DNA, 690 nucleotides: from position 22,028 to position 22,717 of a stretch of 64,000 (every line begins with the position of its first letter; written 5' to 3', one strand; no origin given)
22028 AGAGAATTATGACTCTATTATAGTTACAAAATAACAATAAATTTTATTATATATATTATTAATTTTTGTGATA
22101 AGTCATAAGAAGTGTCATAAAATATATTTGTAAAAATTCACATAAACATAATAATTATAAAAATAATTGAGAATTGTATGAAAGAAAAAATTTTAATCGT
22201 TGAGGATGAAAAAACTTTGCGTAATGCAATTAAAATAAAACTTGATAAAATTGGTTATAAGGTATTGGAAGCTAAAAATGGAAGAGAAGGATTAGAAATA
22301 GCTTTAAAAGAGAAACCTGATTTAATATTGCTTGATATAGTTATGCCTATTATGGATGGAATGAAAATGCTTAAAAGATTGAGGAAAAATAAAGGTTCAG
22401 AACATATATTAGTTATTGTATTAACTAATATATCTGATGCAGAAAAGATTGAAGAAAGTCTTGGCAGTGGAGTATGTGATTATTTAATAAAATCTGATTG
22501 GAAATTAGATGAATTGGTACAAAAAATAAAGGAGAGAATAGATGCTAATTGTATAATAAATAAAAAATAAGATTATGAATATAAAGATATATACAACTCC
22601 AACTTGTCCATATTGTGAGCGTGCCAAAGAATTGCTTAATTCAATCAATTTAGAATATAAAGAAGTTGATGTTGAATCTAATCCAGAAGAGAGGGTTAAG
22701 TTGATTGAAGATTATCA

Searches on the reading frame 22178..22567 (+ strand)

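Call 75: search_protein_families(library=pfam, proteins=[window:22178-22567:+], max_evalue=0.001)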
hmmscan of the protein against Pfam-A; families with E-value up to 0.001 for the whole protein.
window:22178-22567:+ (130 aa): 2 families
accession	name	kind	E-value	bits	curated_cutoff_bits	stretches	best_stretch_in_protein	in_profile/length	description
PF00072.30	Response_reg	-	1.6e-24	86.7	30.2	1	5-118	1-111/111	Response regulator receiver domain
PF23198.2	PDE8A_N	-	3.1e-05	24.3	29.6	1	5-93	13-102/147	PDE8A-like, N-terminal domain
